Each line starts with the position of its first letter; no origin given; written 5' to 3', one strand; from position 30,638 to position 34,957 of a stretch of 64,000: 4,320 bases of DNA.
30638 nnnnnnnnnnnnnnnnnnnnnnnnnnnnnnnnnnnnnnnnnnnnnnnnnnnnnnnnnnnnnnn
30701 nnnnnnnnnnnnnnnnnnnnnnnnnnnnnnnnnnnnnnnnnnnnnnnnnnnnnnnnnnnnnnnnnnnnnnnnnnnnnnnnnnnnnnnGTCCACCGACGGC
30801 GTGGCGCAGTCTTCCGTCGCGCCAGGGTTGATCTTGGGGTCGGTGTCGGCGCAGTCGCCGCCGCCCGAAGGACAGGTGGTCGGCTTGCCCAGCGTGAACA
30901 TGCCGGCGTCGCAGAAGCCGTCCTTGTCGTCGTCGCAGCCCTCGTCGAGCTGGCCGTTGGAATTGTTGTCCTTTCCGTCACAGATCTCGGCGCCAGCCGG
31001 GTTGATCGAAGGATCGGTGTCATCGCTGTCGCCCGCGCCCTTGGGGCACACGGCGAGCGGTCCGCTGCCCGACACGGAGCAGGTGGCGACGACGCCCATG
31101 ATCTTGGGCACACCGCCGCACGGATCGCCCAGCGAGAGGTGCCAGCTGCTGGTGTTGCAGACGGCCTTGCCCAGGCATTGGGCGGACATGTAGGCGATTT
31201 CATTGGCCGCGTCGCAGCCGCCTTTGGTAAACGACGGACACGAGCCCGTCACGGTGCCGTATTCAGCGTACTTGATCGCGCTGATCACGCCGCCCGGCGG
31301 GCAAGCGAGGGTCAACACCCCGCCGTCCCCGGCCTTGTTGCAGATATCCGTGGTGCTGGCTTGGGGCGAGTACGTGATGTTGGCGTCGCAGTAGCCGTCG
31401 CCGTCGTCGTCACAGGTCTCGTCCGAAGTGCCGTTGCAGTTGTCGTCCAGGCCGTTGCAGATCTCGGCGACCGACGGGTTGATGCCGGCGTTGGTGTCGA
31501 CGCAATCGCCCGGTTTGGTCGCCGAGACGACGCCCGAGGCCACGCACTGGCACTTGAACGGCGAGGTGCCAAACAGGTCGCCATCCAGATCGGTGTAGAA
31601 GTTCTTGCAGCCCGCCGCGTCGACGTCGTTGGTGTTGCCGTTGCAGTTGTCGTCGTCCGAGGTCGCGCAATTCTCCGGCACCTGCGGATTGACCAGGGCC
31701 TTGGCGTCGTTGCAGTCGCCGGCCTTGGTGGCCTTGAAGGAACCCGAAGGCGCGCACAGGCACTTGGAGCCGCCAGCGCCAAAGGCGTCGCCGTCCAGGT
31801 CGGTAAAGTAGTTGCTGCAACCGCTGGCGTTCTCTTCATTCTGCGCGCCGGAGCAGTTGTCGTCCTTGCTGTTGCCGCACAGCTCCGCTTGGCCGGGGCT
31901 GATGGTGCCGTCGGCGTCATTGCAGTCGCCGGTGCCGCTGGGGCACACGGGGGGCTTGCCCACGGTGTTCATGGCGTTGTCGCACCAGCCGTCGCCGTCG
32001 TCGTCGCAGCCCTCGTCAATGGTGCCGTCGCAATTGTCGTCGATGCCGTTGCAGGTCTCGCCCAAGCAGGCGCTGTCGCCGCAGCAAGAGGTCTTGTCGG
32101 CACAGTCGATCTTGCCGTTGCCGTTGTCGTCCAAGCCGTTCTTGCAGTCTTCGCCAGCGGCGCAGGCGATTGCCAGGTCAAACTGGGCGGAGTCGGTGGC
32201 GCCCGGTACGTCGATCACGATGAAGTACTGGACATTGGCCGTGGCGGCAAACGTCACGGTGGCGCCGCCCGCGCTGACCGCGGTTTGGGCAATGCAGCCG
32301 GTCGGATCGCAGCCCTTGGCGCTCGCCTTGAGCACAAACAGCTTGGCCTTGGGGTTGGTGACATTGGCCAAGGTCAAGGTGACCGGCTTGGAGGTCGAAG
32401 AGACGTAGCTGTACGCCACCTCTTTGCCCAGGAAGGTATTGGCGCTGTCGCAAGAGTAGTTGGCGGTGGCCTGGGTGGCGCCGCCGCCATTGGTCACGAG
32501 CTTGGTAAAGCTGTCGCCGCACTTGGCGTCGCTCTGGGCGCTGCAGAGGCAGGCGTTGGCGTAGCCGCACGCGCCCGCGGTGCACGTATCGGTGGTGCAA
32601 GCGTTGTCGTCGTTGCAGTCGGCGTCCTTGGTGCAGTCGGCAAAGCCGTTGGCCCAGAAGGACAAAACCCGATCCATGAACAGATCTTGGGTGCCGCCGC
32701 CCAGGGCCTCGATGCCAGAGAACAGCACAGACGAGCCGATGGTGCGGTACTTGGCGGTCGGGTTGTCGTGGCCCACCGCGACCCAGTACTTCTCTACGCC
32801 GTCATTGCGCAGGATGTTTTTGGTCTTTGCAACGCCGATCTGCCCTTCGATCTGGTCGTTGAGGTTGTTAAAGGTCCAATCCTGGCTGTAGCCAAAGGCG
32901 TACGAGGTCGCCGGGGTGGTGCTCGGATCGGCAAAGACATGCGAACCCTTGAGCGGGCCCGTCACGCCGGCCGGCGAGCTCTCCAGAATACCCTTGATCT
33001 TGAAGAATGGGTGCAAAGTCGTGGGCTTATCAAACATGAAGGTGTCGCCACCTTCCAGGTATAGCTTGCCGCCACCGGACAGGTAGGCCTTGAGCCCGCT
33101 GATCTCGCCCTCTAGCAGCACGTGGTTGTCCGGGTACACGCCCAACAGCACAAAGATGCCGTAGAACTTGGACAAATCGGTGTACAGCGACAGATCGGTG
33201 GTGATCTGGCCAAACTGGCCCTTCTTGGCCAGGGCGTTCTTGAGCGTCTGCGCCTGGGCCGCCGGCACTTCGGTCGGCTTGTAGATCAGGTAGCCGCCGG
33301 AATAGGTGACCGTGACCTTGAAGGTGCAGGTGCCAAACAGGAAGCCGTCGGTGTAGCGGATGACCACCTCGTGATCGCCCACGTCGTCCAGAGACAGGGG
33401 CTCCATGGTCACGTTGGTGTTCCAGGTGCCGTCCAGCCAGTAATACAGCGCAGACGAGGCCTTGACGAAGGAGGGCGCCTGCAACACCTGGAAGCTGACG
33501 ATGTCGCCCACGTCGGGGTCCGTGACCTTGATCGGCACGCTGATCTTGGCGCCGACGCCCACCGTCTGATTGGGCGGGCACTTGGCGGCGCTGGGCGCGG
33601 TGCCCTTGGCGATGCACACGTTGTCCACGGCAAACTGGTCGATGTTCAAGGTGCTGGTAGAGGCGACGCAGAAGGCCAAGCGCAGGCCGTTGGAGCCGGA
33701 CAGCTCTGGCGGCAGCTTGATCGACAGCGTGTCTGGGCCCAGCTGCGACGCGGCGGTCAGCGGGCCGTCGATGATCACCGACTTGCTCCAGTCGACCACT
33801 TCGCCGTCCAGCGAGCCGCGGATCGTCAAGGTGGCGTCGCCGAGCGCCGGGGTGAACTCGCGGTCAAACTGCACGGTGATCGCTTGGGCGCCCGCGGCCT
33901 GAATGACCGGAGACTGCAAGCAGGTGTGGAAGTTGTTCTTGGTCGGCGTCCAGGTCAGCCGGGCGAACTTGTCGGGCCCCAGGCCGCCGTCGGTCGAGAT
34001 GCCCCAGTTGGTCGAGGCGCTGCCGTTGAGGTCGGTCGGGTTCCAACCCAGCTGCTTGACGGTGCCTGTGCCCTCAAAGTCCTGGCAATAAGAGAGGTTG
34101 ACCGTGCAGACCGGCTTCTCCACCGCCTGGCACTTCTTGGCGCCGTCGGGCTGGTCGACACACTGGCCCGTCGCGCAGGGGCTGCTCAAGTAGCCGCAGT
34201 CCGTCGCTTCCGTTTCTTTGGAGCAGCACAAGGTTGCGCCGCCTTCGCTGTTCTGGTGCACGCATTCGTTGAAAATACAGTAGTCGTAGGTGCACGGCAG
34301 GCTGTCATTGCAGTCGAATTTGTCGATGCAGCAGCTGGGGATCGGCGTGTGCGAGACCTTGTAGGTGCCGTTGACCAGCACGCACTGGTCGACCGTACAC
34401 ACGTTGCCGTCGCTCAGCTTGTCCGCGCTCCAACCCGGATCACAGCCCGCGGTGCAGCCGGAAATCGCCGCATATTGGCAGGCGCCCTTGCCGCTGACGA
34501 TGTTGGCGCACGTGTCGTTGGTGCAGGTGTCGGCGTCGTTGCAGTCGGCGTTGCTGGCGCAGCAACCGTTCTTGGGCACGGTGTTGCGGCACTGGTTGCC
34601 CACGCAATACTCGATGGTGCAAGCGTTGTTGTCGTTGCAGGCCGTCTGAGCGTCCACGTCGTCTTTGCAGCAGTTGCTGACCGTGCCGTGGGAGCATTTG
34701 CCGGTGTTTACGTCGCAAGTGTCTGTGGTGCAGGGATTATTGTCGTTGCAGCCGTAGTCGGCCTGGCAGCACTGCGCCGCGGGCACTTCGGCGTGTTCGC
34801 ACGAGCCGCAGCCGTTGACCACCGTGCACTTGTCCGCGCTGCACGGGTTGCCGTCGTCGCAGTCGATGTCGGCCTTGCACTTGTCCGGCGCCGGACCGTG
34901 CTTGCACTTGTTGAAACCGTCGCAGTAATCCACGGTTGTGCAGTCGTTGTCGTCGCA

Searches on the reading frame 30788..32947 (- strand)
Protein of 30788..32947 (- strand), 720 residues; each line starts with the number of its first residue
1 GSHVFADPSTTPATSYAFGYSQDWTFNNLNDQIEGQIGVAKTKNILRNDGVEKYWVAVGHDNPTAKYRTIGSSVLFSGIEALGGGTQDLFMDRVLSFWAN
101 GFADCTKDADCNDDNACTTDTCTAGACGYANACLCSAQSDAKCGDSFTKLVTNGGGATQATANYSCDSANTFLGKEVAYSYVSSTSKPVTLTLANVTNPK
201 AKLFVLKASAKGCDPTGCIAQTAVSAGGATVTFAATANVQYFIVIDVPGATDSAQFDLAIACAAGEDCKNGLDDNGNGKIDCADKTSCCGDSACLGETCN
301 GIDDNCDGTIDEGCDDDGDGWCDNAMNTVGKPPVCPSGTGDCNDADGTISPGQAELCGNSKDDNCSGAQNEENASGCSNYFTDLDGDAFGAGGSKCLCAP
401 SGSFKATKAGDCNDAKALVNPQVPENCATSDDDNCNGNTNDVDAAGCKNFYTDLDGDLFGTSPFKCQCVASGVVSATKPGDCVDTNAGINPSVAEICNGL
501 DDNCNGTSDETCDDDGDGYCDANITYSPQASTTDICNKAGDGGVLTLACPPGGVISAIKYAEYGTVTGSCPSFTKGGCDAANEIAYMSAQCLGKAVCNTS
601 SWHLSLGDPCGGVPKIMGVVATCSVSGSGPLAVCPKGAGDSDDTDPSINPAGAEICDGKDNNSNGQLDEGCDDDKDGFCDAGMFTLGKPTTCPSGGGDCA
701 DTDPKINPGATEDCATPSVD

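Call 52: search_protein_families(library=pfam, proteins=[window:30788-32947:-], max_evalue=0.001)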
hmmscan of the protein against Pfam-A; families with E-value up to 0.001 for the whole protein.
window:30788-32947:- (720 aa): 1 family
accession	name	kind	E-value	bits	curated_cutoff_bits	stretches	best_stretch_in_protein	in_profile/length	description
PF11617.13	Cu-binding_MopE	-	9.5e-22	77.4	27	3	481-510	1-30/30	Putative metal-binding motif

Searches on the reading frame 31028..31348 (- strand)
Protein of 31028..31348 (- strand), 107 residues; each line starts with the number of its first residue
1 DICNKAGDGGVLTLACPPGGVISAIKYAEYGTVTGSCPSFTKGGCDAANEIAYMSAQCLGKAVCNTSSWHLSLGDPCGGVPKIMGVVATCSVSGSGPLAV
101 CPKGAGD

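Call 72: search_protein_families(library=pfam, proteins=[window:31028-31348:-], max_evalue=1)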
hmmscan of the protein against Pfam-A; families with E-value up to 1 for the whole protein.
seq(107 aa): 1 family
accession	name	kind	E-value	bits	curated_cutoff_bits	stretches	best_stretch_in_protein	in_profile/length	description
PF02140.24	SUEL_Lectin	-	4.7e-14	52.9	31.4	1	14-90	1-80/80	D-galactoside/L-rhamnose binding SUEL lectin domain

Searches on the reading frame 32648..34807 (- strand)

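Call 52: search_protein_families(library=pfam, proteins=[window:32648-34807:-], max_evalue=0.001)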
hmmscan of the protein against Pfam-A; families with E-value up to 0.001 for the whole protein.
window:32648-34807:- (720 aa): 1 family
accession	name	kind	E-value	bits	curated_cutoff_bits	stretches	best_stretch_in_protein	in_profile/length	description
PF00526.23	Dicty_CTDC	-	1.5e-11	44.3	27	1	20-40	2-21/24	Dictyostelium (slime mold) repeat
